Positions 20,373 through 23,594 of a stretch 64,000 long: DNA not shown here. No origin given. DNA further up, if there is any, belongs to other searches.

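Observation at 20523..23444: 973-aa P-loop NTPase-TPR-SARP regulator with inverted domain order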

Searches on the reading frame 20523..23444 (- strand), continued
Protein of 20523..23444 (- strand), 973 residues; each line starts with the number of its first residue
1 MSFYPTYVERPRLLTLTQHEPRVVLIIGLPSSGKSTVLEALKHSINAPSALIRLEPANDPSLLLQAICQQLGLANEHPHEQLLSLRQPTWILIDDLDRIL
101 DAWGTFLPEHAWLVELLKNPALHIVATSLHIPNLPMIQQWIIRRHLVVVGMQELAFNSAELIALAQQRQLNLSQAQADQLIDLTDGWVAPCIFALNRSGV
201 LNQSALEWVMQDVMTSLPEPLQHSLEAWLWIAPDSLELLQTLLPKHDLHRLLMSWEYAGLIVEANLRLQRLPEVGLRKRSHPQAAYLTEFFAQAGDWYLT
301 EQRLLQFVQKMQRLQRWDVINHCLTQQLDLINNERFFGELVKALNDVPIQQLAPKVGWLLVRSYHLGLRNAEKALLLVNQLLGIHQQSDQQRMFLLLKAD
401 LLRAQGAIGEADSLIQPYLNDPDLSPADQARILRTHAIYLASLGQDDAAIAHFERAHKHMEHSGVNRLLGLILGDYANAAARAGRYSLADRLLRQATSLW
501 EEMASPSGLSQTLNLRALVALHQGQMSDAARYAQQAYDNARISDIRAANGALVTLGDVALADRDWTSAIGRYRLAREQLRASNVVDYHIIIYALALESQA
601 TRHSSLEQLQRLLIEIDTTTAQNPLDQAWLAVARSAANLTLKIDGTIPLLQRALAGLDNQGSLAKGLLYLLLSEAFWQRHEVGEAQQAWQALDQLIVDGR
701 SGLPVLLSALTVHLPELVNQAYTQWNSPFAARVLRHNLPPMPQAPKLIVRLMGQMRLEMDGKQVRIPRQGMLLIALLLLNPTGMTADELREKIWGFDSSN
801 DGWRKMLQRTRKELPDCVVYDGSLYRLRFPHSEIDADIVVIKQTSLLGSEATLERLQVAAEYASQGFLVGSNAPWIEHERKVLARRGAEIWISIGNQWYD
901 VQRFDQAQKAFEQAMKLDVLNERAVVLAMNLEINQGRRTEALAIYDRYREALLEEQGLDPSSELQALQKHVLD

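Call 19: find_encoding_contigs(protein=P0006, flank=8000, max_places=1)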
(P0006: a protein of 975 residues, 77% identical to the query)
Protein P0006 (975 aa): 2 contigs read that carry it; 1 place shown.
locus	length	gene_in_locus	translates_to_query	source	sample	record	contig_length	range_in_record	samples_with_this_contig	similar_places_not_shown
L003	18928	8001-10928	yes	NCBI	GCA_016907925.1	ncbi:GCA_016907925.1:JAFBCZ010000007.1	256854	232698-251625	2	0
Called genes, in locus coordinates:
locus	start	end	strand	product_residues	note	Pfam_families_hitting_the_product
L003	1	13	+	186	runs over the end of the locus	PF04314:LpqE-like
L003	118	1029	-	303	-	PF13479:AAA_24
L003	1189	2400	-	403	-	PF01594:AI-2E_transport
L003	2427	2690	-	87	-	PF03776:MinE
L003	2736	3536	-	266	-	PF00142:Fer4_NifH (weak), PF01656:CbiA, PF02374:ArsA_ATPase (weak), PF06564:CBP_BcsQ, PF09140:MipZ, PF10609:ParA, PF13481:AAA_25 (weak), PF13614:AAA_31, +1 more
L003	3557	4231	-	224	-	PF05209:MinC_N, PF22642:MinC_N_1, PF03775:MinC_C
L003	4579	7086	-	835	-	PF00483:NTP_transferase, PF12804:NTP_transf_3 (weak), PF00132:Hexapep (faint), PF25084:LbH_EIF2B, PF25087:GMPPB_C (weak), PF02878:PGM_PMM_I, PF02879:PGM_PMM_II, PF02880:PGM_PMM_III (weak), +1 more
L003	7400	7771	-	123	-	PF00903:Glyoxalase (weak), PF18029:Glyoxalase_6 (weak)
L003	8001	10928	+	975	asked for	PF13401:AAA_22 (faint), PF07719:TPR_2 (faint), PF03704:BTAD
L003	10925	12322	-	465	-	-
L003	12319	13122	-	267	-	PF19293:CdaA_N (weak), PF02457:DAC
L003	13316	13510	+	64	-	-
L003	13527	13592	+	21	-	-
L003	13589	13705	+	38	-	-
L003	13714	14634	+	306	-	PF03747:ADP_ribosyl_GH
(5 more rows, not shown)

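Call 20: find_encoding_contigs(protein=P0003, flank=8000, max_places=1)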
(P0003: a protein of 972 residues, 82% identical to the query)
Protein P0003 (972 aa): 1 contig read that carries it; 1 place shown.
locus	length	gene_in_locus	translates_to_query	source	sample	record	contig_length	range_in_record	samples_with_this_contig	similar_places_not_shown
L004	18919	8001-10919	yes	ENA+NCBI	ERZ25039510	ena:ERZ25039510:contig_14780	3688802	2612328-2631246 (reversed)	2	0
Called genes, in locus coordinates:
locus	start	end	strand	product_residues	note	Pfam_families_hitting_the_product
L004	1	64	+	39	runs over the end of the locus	PF04314:LpqE-like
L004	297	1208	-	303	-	PF13479:AAA_24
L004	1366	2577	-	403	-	PF01594:AI-2E_transport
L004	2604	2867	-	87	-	PF03776:MinE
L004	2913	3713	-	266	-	PF00142:Fer4_NifH (weak), PF01656:CbiA, PF02374:ArsA_ATPase (weak), PF06564:CBP_BcsQ, PF09140:MipZ, PF10609:ParA, PF13614:AAA_31, PF00142:Fer4_NifH (weak), +1 more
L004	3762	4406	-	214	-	PF05209:MinC_N, PF22642:MinC_N_1, PF03775:MinC_C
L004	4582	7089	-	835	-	PF00483:NTP_transferase, PF12804:NTP_transf_3 (weak), PF00132:Hexapep (faint), PF25084:LbH_EIF2B, PF25087:GMPPB_C, PF02878:PGM_PMM_I, PF02879:PGM_PMM_II, PF02880:PGM_PMM_III (weak), +1 more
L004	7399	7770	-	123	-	-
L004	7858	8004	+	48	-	-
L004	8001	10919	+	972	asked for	PF13424:TPR_12 (faint), PF03704:BTAD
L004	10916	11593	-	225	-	-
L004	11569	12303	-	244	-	PF07949:YbbR (faint)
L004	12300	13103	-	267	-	PF19293:CdaA_N (weak), PF02457:DAC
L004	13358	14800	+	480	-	PF04174:CP_ATPgrasp_1, PF14403:CP_ATPgrasp_2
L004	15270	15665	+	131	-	PF04168:Alpha-E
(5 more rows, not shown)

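Call 21: search_protein_representatives(protein=window:20523-23444:-)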
Query: 973 residues. Proteins with E-value up to 0.001 (for the whole library): 1417; up to 1e-10: 55; up to 1e-30: 16. The best 150 are listed.
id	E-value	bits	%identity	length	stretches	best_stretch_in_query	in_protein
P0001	0.0e+00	2124.7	98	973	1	1-973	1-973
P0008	4.3e-198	677.0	41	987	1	3-973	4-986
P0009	2.2e-137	476.1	35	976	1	8-971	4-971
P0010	1.2e-131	457.1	40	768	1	249-972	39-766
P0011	1.0e-88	315.0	36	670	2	740-972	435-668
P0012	3.7e-74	266.8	41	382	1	599-972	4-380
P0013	6.2e-69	249.5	27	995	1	20-972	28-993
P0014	1.7e-62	228.2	26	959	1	32-970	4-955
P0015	2.0e-59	218.1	32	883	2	489-969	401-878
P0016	1.6e-58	215.1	28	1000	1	6-972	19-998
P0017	1.1e-57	212.3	26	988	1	18-972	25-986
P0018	2.4e-51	191.4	28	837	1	25-839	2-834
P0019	1.1e-50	189.1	30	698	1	372-968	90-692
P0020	9.9e-41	156.2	35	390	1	311-675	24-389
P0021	1.4e-39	152.4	38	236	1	739-972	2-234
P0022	1.4e-31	125.9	25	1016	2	86-970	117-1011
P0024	1.5e-16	76.1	28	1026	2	444-968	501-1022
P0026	3.6e-16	74.9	28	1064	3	739-972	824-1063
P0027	1.2e-15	73.2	27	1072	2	407-971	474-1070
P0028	1.6e-15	72.8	26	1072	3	773-972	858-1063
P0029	2.5e-14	68.8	24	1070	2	392-967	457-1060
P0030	3.2e-14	68.5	27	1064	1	92-971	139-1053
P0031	5.2e-14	67.8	24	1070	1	113-973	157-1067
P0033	1.8e-13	66.0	24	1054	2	403-968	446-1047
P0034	3.2e-13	65.2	25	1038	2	374-963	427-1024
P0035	3.5e-13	65.0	28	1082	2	403-971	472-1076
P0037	4.2e-13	64.8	26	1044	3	91-199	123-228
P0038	4.4e-13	64.7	25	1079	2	428-969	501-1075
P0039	9.8e-13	63.6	29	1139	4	737-967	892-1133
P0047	1.2e-11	60.0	28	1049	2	7-559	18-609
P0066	1.5e-10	56.3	25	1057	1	5-970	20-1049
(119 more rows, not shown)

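Call 25: list_cluster_members(proteins=[P0008, P0009, P0013, P0016, P0017, P0022, P0026, P0027, P0031, P0037])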
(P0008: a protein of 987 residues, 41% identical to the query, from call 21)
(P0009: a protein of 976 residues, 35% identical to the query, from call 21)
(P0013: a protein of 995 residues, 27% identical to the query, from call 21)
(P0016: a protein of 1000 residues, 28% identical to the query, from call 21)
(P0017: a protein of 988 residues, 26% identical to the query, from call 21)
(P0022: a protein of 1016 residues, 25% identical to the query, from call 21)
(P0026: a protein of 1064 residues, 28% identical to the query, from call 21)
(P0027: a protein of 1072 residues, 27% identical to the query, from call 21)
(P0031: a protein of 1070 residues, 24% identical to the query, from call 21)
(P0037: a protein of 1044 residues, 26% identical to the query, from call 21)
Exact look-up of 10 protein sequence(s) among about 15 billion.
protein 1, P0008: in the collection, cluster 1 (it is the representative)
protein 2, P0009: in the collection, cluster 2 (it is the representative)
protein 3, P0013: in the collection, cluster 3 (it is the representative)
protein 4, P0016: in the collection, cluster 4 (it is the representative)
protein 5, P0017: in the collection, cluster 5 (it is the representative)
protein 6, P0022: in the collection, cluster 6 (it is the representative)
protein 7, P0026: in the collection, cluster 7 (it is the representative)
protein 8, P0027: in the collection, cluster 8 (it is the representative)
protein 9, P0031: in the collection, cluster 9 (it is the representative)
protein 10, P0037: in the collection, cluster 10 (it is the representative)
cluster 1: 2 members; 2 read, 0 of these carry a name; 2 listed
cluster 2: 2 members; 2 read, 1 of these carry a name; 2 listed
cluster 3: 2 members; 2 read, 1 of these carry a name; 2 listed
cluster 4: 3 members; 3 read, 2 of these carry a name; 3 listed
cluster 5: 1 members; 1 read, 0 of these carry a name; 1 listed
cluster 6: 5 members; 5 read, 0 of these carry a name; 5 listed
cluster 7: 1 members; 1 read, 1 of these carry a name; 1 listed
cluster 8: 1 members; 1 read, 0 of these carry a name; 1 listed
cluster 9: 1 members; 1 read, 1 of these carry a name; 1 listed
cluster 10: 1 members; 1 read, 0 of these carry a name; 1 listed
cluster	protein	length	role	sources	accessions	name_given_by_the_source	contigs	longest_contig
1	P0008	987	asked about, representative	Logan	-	-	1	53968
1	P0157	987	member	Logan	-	-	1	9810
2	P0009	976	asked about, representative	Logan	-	-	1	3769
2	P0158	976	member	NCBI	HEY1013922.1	MAG TPA: BTAD domain-containing putative transcriptional regulator [Herpetosiphonaceae ...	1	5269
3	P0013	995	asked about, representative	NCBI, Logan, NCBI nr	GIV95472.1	MAG: hypothetical protein KatS3mg057_0129 [Herpetosiphonaceae bacterium]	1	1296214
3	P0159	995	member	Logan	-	-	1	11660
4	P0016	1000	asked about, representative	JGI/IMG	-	DNA-binding SARP family transcriptional activator/tetratricopeptide (TPR) repeat protein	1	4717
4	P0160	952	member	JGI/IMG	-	DNA-binding SARP family transcriptional activator/tetratricopeptide (TPR) repeat protein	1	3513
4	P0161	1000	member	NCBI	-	-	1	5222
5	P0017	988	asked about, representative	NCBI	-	-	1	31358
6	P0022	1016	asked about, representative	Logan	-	-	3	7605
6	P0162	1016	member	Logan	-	-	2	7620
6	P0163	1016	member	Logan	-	-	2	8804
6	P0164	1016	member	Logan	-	-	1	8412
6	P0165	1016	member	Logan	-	-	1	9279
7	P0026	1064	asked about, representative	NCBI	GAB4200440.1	MAG: hypothetical protein OHK0022_21500 [Roseiflexaceae bacterium]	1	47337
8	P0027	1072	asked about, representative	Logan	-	-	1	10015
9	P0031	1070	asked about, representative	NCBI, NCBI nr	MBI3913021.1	MAG: tetratricopeptide repeat protein [Chloroflexi bacterium] | tetratricopeptide repeat protein [Chloroflexota bacterium]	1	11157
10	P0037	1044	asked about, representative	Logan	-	-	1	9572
